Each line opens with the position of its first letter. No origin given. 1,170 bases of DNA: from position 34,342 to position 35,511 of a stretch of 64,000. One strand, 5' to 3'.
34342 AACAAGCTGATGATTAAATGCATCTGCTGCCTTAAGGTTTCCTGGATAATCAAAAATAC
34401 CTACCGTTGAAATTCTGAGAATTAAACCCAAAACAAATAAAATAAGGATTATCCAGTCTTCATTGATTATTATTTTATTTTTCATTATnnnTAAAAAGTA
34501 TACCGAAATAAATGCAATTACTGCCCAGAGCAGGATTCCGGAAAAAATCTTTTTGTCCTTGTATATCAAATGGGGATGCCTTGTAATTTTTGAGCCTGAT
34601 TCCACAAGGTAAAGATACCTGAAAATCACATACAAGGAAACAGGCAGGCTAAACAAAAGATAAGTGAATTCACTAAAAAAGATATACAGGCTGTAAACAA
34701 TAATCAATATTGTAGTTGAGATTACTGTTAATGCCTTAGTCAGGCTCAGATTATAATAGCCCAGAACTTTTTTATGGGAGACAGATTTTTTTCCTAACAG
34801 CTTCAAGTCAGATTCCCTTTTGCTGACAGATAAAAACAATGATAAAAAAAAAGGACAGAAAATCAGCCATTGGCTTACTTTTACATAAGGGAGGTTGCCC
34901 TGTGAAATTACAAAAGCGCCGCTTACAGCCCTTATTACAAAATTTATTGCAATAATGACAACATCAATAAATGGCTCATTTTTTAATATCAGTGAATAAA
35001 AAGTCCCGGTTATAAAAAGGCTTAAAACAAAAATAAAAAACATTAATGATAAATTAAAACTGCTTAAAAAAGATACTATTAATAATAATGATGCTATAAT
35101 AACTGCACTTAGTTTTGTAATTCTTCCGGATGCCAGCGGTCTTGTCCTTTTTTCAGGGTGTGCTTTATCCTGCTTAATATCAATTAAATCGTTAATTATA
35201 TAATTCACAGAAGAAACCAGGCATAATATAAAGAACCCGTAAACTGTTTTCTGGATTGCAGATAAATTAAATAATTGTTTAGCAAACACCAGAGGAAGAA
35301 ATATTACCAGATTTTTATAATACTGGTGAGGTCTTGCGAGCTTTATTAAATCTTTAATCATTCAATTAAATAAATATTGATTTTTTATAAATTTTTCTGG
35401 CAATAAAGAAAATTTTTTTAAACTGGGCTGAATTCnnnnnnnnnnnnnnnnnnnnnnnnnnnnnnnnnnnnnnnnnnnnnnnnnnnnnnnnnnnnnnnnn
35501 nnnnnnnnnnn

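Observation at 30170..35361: DPPR-synthase-like UbiA prenyltransferase, GtrA-like protein, GT2 and polytopic membrane proteins: a decaprenyl-phospho-arabinose-like lipid-linked donor system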

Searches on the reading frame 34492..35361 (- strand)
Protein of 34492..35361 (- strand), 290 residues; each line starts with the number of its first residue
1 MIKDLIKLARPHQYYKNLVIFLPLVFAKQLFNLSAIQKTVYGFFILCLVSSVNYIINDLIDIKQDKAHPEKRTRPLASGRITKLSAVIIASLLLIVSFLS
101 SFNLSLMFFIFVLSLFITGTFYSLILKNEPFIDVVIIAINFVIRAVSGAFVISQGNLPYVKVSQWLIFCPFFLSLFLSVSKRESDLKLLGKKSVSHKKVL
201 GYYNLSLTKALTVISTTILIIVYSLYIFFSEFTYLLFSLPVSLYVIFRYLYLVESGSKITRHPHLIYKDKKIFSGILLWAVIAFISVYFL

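Call 3: search_protein_families(library=pfam, proteins=[window:34492-35361:-], max_evalue=0.01)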
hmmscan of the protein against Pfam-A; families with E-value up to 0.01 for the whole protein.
window:34492-35361:- (290 aa): 1 family
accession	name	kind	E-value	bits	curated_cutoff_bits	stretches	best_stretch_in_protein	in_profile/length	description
PF01040.23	UbiA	-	4e-29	102.1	34.2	1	37-255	20-234/250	UbiA prenyltransferase family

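Call 4: search_protein_families(library=ncbifam, proteins=[window:34492-35361:-], max_evalue=0.01)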
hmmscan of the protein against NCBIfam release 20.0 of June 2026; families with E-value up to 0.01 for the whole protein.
window:34492-35361:- (290 aa): 15 families
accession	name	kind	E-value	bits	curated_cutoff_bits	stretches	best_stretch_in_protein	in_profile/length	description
NF008977.0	PRK12324.1-2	equivalog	4.7e-58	196.9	234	1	1-284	1-284/297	decaprenyl-phosphate phosphoribosyltransferase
NF006088.0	PRK08238.1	equivalog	1.7e-49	168.8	351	1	2-252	192-437/482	UbiA family prenyltransferase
NF008978.0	PRK12324.1-4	equivalog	6.1e-43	147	207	1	3-289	33-321/322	decaprenyl-phosphate phosphoribosyltransferase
NF008976.0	PRK12324.1-1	equivalog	9.5e-32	110.6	474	1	3-282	19-298/306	decaprenyl-phosphate phosphoribosyltransferase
NF009523.0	PRK12884.1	equivalog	5.1e-16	58.7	269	1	3-284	5-273/279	prenyltransferase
TIGR01473.1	cyoE_ctaB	equivalog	2.5e-10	40.6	210.3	1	4-150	2-150/281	heme o synthase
NF009522.0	PRK12883.1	equivalog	1.6e-09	37.7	353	1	3-182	4-175/279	geranylgeranylglycerol-phosphate geranylgeranyltransferase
TIGR01474.1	ubiA_proteo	equivalog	4.4e-08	33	275.45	1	5-253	4-251/282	4-hydroxybenzoate octaprenyltransferase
NF035940.1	prenyl_rel_EboC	equivalog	5.7e-07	29.2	250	1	39-135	37-135/292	UbiA-like protein EboC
NF009525.0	PRK12887.1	equivalog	1.6e-06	27.7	226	1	3-138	15-157/310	homogentisate phytyltransferase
NF009521.0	PRK12882.1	equivalog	2.4e-06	27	296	1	20-139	24-139/280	geranylgeranylglycerol-phosphate geranylgeranyltransferase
NF009514.0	PRK12873.1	equivalog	7e-06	25.6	246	1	7-115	15-125/297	4-hydroxybenzoate polyprenyltransferase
NF005742.0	PRK07566.1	equivalog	7.7e-06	25.2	313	1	47-157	76-188/315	chlorophyll synthase ChlG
TIGR01475.1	ubiA_other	subfamily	1e-05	25.1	180.8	1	3-282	6-276/282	UbiA-like polyprenyltransferase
NF003349.0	PRK04375.1-2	equivalog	3e-05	23.4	246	1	51-136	73-160/318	heme o synthase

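Call 8: find_homologous_proteins(query=window:34492-35361:-, max_evalue=1e-10)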
Query window:34492-35361:- (290 aa): 838 proteins with E <= 1e-10 among 4932 candidates; the best 120 are listed.
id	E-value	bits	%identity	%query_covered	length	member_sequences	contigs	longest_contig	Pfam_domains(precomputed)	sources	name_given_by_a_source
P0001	9.6e-174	594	100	100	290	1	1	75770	PF01040.24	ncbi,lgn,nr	ncbi:UbiA family prenyltransferase [Candidatus Woesearchaeota archaeon]|nr:UbiA family prenyltransfe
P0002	8.1e-117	408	66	100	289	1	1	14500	PF01040.24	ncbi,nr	ncbi:hypothetical protein GF396_01205 [Candidatus Pacearchaeota archaeon]|nr:hypothetical protein [C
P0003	1.7e-115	403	65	100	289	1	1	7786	PF01040.24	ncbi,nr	ncbi:hypothetical protein GF327_03930 [Candidatus Woesearchaeota archaeon]|nr:hypothetical protein [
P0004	1.6e-101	358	62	93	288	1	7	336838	PF01040.24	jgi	-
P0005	1.7e-100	354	60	99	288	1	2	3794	PF01040.24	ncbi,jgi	-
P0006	9.6e-100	352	62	100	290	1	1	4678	PF01040.24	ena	-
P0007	1.5e-98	348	62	93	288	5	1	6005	PF01040.24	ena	-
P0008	3.4e-98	347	57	100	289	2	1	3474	PF01040.24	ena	-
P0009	1.4e-97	345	58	99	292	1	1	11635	PF01040.24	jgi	jgi:4-hydroxybenzoate polyprenyltransferase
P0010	6.5e-97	343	62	93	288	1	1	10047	PF01040.24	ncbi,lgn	-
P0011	2.2e-94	334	56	99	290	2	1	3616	PF01040.24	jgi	-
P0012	5.9e-91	323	54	99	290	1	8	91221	PF01040.24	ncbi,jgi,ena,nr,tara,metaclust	ncbi:decaprenyl-phosphate phosphoribosyltransferase [Candidatus Woesearchaeota archaeon]|nr:decapren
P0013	1.4e-90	322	52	100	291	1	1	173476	PF01040.24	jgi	jgi:4-hydroxybenzoate polyprenyltransferase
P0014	3.1e-90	321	56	92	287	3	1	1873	PF01040.24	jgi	jgi:4-hydroxybenzoate polyprenyltransferase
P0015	9.2e-90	319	54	99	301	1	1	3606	PF01040.24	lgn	-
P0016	1.1e-89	319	54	99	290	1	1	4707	PF01040.24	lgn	-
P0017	4.6e-88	314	54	97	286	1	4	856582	PF01040.24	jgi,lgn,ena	jgi:4-hydroxybenzoate polyprenyltransferase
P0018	7.1e-87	310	53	100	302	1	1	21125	PF01040.24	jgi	jgi:4-hydroxybenzoate polyprenyltransferase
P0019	5.0e-86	307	54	95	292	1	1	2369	PF01040.24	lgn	-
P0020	9.2e-86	306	57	92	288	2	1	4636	PF01040.24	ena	-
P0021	2.5e-85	305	56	95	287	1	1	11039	PF01040.24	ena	-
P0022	3.8e-85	304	53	99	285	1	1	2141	PF01040.24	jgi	jgi:4-hydroxybenzoate polyprenyltransferase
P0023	6.6e-85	303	53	99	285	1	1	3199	PF01040.24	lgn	-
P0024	1.1e-84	302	51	99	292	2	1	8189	PF01040.24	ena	-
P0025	1.1e-84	302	51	99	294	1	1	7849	PF01040.24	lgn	-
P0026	1.5e-84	302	52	100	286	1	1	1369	PF01040.24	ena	-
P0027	2.7e-84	301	53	100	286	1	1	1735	PF01040.24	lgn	-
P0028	2.0e-83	298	54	99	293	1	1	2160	PF01040.24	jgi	-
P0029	2.0e-82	295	50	98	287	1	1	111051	PF01040.24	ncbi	ncbi:MAG: UbiA prenyltransferase family protein [Candidatus Woesearchaeota archaeon]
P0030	3.9e-82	294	51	99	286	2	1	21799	PF01040.24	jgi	-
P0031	1.6e-81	292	52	99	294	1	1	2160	PF01040.24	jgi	jgi:4-hydroxybenzoate polyprenyltransferase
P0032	1.7e-81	292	52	99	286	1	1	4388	PF01040.24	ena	-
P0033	2.6e-81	291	49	98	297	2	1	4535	PF01040.24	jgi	-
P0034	3.9e-81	291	52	97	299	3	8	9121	PF01040.24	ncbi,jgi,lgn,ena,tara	tara:strand:- start:689 stop:1588 length:900 start_codon:yes stop_codon:yes gene_type:complete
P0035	5.3e-81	290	51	98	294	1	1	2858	PF01040.24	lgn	-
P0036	5.6e-81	290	52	99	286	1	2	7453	PF01040.24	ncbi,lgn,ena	-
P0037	6.4e-81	290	52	98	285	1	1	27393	PF01040.24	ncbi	-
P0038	8.3e-81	290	52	98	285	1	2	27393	PF01040.24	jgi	-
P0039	8.9e-81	290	49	99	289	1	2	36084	PF01040.24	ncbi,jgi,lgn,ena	-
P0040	1.2e-80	289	52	98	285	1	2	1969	PF01040.24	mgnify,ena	mgnify:CR=1 FL=1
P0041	1.6e-80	289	52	98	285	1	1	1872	PF01040.24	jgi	-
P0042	3.2e-80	288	52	98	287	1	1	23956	PF01040.24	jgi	jgi:4-hydroxybenzoate polyprenyltransferase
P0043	6.9e-80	287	51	99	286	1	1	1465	PF01040.24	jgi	jgi:4-hydroxybenzoate polyprenyltransferase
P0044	2.0e-79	285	49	98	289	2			PF01040.24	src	-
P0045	2.2e-79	285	49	99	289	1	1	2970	PF01040.24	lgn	-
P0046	2.5e-79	285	49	98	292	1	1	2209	PF01040.24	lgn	-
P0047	4.1e-79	284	51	99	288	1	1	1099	PF01040.24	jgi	jgi:4-hydroxybenzoate polyprenyltransferase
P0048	7.1e-79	283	51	99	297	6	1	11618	PF01040.24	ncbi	-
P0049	8.7e-79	283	49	99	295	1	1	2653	PF01040.24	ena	-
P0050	9.3e-79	283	53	97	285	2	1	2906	PF01040.24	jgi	jgi:4-hydroxybenzoate polyprenyltransferase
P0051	1.1e-78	283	53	93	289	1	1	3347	PF01040.24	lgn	-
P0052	1.3e-78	283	49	99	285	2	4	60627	PF01040.24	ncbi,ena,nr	ncbi:hypothetical protein CL622_08240 [archaeon]|nr:hypothetical protein [archaeon]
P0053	1.9e-78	282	49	99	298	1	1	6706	PF01040.24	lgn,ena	-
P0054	3.7e-78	281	50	98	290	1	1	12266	PF01040.24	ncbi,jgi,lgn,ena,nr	ncbi:MAG: UbiA family prenyltransferase [Nanoarchaeota archaeon]|nr:UbiA family prenyltransferase [N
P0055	7.1e-78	280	47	99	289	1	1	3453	PF01040.24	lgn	-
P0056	8.7e-78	280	49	98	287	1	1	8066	PF01040.24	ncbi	-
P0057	1.2e-77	279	47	99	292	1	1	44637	PF01040.24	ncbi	-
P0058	2.6e-77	278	53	95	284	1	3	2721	PF01040.24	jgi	-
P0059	2.6e-77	278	53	99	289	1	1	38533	PF01040.24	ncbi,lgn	-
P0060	3.3e-77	278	51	100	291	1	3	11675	PF01040.24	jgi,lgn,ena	jgi:4-hydroxybenzoate polyprenyltransferase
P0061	5.0e-77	277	54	95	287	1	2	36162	PF01040.24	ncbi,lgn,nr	ncbi:UbiA prenyltransferase family protein [Candidatus Woesearchaeota archaeon]|nr:UbiA prenyltransf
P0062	6.1e-77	277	49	99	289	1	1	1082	PF01040.24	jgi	jgi:4-hydroxybenzoate polyprenyltransferase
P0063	6.1e-77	277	50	99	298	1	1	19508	PF01040.24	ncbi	-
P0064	8.7e-77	277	49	92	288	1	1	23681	PF01040.24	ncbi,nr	ncbi:UbiA prenyltransferase family protein [Candidatus Woesearchaeota archaeon]|nr:UbiA prenyltransf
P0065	9.5e-77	276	49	100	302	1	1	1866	PF01040.24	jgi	jgi:4-hydroxybenzoate polyprenyltransferase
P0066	9.6e-77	276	48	98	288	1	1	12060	PF01040.24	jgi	jgi:4-hydroxybenzoate polyprenyltransferase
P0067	1.3e-76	276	49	98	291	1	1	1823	PF01040.24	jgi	-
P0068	1.6e-76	276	51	99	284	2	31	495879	PF01040.24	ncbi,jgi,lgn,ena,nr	ncbi:decaprenyl-phosphate phosphoribosyltransferase [Candidatus Woesearchaeota archaeon]|jgi:4-hydro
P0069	2.1e-76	275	50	99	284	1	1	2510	PF01040.24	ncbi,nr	ncbi:UbiA prenyltransferase family protein [Candidatus Woesearchaeota archaeon]|nr:UbiA prenyltransf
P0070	2.1e-76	275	48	99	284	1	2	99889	PF01040.24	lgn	-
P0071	2.1e-76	275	49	99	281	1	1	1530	PF01040.24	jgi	jgi:4-hydroxybenzoate polyprenyltransferase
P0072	2.2e-76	275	49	99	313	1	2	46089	PF01040.24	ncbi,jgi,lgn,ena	-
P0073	2.3e-76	275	48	98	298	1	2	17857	PF01040.24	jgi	-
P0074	3.9e-76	274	51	93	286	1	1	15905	PF01040.24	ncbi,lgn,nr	ncbi:UbiA prenyltransferase family protein [Candidatus Woesearchaeota archaeon]|nr:UbiA prenyltransf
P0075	4.2e-76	274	48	99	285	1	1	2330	PF01040.24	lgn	-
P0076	4.8e-76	274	52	93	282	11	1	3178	PF01040.24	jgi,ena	-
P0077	5.3e-76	274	51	97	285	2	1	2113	PF01040.24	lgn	-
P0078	6.2e-76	274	50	99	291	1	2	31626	PF01040.24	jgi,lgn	-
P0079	8.7e-76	273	51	94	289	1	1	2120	PF01040.24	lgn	-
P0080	9.7e-76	273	49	99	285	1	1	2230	PF01040.24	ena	-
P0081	1.0e-75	273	52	99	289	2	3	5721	PF01040.24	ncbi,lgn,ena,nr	ncbi:MAG: UbiA prenyltransferase family protein [Nanoarchaeota archaeon]|nr:UbiA prenyltransferase f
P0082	1.2e-75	273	47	99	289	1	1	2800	PF01040.24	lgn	-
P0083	1.3e-75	273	50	97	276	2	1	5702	PF01040.24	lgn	-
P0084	1.6e-75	272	51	100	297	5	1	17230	PF01040.24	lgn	-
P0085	1.8e-75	272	52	94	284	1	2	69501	PF01040.24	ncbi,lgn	-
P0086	1.8e-75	272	50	99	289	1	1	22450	PF01040.24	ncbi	-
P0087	1.9e-75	272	51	99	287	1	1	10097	PF01040.24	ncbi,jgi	jgi:4-hydroxybenzoate polyprenyltransferase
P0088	2.0e-75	272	50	94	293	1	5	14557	PF01040.24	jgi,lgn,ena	jgi:4-hydroxybenzoate polyprenyltransferase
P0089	2.0e-75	272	48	99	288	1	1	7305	PF01040.24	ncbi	-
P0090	2.1e-75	272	48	97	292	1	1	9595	PF01040.24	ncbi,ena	-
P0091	2.5e-75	272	50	96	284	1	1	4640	PF01040.24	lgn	-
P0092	2.7e-75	272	50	94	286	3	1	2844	PF01040.24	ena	-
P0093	2.8e-75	272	48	99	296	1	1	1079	PF01040.24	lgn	-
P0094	3.1e-75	271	50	99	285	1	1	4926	PF01040.24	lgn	-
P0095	4.1e-75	271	50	99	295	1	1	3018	PF01040.24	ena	-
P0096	4.5e-75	271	50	99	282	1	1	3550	PF01040.24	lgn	-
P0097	4.6e-75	271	51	93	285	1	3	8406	PF01040.24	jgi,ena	-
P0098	6.3e-75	270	48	97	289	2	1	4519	PF01040.24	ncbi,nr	ncbi:UbiA prenyltransferase family protein [Candidatus Woesearchaeota archaeon]|nr:UbiA prenyltransf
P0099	6.5e-75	270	52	99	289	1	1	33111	PF01040.24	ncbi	-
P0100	6.6e-75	270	49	99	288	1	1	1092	PF01040.24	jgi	jgi:4-hydroxybenzoate polyprenyltransferase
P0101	1.1e-74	270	51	98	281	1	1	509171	PF01040.24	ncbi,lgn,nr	ncbi:MAG: decaprenyl-phosphate phosphoribosyltransferase [Candidatus Nanoarchaeia archaeon]|nr:decap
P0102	1.2e-74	270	47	99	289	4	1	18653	PF01040.24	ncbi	ncbi:MAG: UbiA family prenyltransferase [archaeon]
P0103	1.5e-74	269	50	99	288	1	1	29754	PF01040.24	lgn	-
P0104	2.1e-74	269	49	99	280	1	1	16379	PF01040.24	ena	-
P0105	2.2e-74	269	48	98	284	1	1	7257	PF01040.24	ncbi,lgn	-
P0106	2.3e-74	269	46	99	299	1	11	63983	PF01040.24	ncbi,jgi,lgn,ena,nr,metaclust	ncbi:hypothetical protein COV93_00350 [Candidatus Woesearchaeota archaeon CG11_big_fil_rev_8_21_14_0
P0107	2.8e-74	268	51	99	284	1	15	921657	PF01040.24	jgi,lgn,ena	jgi:4-hydroxybenzoate polyprenyltransferase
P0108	2.9e-74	268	51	99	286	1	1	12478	PF01040.24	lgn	-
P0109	2.9e-74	268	48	98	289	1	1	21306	PF01040.24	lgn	-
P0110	3.0e-74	268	53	92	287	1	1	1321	PF01040.24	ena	-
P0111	4.2e-74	268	49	99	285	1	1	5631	PF01040.24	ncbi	ncbi:MAG: UbiA family prenyltransferase [Candidatus Nanoarchaeia archaeon]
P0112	4.7e-74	268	52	95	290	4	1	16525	PF01040.24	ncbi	-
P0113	5.7e-74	267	51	93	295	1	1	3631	PF01040.24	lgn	-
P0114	5.8e-74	267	55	93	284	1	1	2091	PF01040.24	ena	-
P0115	6.6e-74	267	48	97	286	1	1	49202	PF01040.24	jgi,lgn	jgi:4-hydroxybenzoate polyprenyltransferase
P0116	6.7e-74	267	51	97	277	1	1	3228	PF01040.24,PF13548.12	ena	-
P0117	7.0e-74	267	47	99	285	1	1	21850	PF01040.24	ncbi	ncbi:MAG: UbiA family prenyltransferase [archaeon]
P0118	7.6e-74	267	49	99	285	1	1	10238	PF01040.24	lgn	-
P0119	8.1e-74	267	47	99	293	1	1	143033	PF01040.24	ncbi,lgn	ncbi:MAG: UbiA prenyltransferase family protein [Candidatus Woesearchaeota archaeon]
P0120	8.6e-74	267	48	99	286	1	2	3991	PF01040.24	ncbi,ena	-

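Call 9: search_solved_structures(query=window:34492-35361:-, max_evalue=0.001, show_alignments=2)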
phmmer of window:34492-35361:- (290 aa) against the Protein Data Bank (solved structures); distinct sequences matched with E-value up to 0.001: 2.
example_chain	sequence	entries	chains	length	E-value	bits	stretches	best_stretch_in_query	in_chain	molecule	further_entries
8j8j_D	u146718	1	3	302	1.4e-24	90.6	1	3-279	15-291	Decaprenyl-phosphate phosphoribosyltransferase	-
8j8k_A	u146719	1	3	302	4.1e-17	66.1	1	3-279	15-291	Decaprenyl-phosphate phosphoribosyltransferase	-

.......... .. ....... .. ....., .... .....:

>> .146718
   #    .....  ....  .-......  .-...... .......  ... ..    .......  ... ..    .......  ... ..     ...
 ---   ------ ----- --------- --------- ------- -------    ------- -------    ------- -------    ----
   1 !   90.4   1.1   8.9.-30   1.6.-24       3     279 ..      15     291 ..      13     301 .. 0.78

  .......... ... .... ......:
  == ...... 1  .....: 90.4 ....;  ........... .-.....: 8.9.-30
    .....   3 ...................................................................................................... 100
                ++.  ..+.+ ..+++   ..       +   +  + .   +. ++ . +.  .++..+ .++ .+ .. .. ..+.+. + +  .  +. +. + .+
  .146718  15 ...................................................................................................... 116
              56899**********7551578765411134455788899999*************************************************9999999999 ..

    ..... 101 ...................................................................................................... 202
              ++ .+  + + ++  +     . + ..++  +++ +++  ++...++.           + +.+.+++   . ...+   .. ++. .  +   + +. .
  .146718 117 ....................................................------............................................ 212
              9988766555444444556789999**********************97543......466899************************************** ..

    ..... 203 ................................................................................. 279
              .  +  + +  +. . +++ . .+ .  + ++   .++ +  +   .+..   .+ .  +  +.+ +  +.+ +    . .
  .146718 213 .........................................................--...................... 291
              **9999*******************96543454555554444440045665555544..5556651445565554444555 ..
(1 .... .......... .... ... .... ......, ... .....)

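Call 13: find_encoding_contigs(protein=P0017, flank=8000, max_places=2)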
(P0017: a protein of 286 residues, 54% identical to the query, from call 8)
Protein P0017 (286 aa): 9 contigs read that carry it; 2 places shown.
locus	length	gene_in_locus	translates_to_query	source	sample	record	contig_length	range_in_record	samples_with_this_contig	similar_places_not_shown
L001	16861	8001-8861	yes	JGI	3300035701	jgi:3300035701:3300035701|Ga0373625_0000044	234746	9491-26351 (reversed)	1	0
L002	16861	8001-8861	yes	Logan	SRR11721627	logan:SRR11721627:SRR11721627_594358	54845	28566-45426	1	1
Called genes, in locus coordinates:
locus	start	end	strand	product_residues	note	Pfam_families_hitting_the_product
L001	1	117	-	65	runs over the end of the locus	-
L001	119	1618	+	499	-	PF07690:MFS_1, PF12832:MFS_1_like (weak)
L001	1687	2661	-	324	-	PF12802:MarR_2 (faint), PF13404:HTH_AsnC-type, PF13412:HTH_24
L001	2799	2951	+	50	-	-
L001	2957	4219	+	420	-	-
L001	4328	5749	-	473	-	PF13472:Lipase_GDSL_2, PF07719:TPR_2 (faint), PF13428:TPR_14 (faint), PF14559:TPR_19 (faint), PF00515:TPR_1 (faint), PF13181:TPR_8 (weak)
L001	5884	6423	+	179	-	-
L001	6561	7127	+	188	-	PF01909:NTP_transf_2, PF18765:Polbeta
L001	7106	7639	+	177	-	PF05168:HEPN (weak)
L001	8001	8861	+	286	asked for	PF01040:UbiA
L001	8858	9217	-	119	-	PF04892:VanZ-LLP1 (weak)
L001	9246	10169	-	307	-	PF01073:3Beta_HSD, PF01370:Epimerase, PF02719:Polysacc_synt_2, PF04321:RmlD_sub_bind, PF07993:NAD_binding_4 (faint), PF16363:GDP_Man_Dehyd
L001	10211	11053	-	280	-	PF01875:Memo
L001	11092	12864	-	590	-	-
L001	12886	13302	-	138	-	-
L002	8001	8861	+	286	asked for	PF01040:UbiA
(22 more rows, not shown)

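Call 14: find_encoding_contigs(protein=P0068, flank=8000, max_places=2)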
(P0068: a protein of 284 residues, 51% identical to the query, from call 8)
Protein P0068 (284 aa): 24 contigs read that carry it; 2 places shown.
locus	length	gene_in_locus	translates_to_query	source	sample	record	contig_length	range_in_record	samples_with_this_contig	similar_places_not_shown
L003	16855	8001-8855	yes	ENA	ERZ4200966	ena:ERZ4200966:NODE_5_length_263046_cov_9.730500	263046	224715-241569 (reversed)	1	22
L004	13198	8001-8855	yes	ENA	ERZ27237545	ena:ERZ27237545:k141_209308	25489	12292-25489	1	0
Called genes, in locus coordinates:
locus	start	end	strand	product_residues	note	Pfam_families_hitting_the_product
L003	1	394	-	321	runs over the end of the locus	-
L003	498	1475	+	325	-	PF01022:HTH_5 (faint), PF08279:HTH_11 (faint), PF12802:MarR_2 (faint), PF12840:HTH_20 (faint), PF13404:HTH_AsnC-type, PF13412:HTH_24, PF01047:MarR (faint), PF13412:HTH_24, +2 more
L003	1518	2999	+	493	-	PF13231:PMT_2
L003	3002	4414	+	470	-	-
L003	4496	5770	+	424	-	PF13506:Glyco_transf_21, PF03142:Chitin_synth_2 (faint), PF00535:Glycos_transf_2, PF10111:Glyco_tranf_2_2, PF13641:Glyco_tranf_2_3, PF13704:Glyco_tranf_2_4 (weak), PF13632:Glyco_trans_2_3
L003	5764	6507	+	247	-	PF13728:TraF (weak)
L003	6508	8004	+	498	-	PF03901:Glyco_transf_22, PF02366:PMT, PF13231:PMT_2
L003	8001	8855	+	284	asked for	PF01040:UbiA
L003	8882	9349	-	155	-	PF01381:HTH_3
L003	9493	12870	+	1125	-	PF02516:STT3, PF13616:Rotamase_3, PF00639:Rotamase, PF13145:Rotamase_2 (weak)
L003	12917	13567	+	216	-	PF00535:Glycos_transf_2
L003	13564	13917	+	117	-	PF10066:DUF2304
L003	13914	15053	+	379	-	PF13439:Glyco_transf_4, PF13579:Glyco_trans_4_4, PF00534:Glycos_transf_1, PF20706:GT4-conflict, PF13692:Glyco_trans_1_4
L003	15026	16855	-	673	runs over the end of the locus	PF01073:3Beta_HSD, PF01370:Epimerase, PF02719:Polysacc_synt_2, PF04321:RmlD_sub_bind, PF13460:NAD_binding_10, PF16363:GDP_Man_Dehyd, PF01073:3Beta_HSD, PF01370:Epimerase, +8 more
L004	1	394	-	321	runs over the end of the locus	-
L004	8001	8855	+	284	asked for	PF01040:UbiA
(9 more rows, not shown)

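Call 15: find_encoding_contigs(protein=P0101, flank=8000, max_places=2)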
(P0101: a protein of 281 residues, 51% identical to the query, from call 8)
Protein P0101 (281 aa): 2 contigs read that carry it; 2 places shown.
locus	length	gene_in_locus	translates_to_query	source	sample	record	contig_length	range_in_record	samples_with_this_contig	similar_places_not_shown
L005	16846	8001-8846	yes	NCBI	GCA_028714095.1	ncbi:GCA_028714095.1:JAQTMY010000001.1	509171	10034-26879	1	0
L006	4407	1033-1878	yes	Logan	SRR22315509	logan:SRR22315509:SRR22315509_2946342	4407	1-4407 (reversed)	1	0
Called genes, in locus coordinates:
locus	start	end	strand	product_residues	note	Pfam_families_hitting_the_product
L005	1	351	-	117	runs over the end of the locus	-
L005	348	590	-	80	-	-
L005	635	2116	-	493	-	PF10131:PTPS_related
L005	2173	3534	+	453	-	-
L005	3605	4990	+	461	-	PF02310:B12-binding, PF04055:Radical_SAM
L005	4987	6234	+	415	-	PF01593:Amino_oxidase, PF13450:NAD_binding_8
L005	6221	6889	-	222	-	PF13263:PHP_C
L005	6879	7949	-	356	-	PF04015:DUF362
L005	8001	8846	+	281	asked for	PF01040:UbiA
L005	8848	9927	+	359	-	PF13439:Glyco_transf_4 (weak), PF00534:Glycos_transf_1, PF13692:Glyco_trans_1_4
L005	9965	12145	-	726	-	PF05124:S_layer_C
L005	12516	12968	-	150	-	-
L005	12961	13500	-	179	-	-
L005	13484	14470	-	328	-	-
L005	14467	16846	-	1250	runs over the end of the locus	PF07495:Y_Y_Y (faint), PF19077:Big_13 (faint)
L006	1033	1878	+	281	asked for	PF01040:UbiA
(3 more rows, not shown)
